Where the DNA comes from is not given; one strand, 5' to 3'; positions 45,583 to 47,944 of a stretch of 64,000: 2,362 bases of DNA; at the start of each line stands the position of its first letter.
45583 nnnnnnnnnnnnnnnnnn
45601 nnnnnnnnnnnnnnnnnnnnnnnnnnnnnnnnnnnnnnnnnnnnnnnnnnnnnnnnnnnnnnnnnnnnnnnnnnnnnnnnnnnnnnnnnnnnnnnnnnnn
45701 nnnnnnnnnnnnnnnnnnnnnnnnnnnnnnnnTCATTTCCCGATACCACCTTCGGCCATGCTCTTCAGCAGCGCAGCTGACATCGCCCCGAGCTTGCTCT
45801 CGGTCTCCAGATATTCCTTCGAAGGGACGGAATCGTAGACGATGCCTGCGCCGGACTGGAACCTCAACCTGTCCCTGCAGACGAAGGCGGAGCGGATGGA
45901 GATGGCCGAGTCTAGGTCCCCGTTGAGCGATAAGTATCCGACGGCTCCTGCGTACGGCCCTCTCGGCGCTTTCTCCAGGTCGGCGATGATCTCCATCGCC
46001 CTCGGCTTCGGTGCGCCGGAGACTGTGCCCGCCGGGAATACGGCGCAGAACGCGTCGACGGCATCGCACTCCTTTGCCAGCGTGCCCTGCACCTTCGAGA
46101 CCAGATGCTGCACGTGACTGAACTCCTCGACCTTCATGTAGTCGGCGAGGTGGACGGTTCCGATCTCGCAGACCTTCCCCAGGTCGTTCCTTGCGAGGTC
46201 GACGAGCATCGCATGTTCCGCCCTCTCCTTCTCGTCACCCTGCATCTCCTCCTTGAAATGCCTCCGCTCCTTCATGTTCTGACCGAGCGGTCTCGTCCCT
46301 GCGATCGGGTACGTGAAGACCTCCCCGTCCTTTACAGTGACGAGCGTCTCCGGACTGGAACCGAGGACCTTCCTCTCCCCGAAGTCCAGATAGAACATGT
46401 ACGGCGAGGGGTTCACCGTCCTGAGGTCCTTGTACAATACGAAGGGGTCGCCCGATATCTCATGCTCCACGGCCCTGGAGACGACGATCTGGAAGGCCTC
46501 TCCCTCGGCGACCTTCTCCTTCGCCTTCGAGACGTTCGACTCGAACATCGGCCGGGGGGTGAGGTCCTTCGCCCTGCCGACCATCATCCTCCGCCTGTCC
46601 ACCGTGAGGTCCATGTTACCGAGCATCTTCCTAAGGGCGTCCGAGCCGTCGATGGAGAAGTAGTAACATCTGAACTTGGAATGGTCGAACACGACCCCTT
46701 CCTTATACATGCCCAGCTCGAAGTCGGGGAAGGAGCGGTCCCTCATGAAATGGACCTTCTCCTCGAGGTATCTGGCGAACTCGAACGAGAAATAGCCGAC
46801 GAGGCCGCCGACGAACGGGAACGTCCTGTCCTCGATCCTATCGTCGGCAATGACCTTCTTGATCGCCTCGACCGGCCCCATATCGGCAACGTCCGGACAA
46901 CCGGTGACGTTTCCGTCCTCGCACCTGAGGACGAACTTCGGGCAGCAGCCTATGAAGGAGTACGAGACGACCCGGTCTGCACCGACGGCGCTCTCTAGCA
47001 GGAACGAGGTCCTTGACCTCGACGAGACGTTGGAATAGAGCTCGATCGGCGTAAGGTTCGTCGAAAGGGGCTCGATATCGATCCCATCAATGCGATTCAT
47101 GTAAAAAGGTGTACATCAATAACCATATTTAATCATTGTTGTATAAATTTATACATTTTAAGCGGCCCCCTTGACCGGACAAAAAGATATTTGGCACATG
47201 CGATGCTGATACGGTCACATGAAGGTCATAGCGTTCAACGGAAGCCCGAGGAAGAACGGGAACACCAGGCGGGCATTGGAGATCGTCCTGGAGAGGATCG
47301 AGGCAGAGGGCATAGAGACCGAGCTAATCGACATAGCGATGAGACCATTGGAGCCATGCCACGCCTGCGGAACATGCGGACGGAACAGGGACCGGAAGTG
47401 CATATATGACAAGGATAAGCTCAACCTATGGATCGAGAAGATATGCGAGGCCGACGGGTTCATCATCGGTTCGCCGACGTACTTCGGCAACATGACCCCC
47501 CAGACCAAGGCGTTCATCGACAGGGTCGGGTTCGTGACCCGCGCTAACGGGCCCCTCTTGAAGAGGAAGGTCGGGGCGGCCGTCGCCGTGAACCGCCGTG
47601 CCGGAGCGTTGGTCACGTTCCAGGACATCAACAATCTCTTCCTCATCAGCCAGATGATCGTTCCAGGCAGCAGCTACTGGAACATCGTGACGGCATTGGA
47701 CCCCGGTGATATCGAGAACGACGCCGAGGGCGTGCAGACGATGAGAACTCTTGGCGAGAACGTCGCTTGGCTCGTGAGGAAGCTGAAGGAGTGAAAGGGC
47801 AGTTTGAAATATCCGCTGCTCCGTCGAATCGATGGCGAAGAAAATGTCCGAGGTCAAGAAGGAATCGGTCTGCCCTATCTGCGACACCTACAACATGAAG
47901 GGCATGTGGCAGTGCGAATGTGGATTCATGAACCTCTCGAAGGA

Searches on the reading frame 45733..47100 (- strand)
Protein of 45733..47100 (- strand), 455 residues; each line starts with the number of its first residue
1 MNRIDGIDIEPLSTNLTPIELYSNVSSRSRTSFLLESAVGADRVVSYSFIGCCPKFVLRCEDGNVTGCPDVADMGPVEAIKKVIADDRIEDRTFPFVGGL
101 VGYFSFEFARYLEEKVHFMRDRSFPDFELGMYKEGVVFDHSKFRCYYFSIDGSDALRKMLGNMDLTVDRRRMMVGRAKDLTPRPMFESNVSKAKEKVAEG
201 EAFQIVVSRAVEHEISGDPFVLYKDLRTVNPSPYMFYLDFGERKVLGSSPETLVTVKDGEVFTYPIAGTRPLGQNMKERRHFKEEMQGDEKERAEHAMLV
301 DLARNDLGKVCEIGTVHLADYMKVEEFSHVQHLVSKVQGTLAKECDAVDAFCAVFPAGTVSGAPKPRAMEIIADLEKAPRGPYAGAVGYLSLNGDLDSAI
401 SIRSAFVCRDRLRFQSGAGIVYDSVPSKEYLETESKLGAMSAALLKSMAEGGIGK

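Call 27: search_protein_families(library=pfam, proteins=[window:45733-47100:-], max_evalue=0.0001)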
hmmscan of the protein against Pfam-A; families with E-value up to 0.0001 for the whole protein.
window:45733-47100:- (455 aa): 2 families
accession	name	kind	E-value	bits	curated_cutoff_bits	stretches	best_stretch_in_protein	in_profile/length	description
PF00425.24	Chorismate_bind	-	2.2e-91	306.4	27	1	186-436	5-257/257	chorismate binding enzyme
PF04715.19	Anth_synt_I_N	-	1.1e-25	91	23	1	15-146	2-139/140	Anthranilate synthase component I, N terminal region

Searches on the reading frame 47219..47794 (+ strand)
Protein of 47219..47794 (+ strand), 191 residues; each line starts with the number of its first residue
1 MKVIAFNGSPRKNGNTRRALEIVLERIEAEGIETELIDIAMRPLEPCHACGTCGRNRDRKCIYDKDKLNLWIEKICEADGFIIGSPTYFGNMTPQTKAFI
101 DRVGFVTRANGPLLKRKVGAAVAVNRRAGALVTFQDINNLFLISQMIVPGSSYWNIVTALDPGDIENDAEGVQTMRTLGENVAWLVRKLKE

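Call 27: search_protein_families(library=pfam, proteins=[window:47219-47794:+], max_evalue=0.0001)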
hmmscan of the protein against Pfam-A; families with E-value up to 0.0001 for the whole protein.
window:47219-47794:+ (191 aa): 2 families
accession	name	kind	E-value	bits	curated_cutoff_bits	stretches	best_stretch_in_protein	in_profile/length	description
PF03358.20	FMN_red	-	2.6e-35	121.7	24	1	1-159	1-150/152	NADPH-dependent FMN reductase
PF02525.22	Flavodoxin_2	-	1e-10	42.1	27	1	1-125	1-135/198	Flavodoxin-like fold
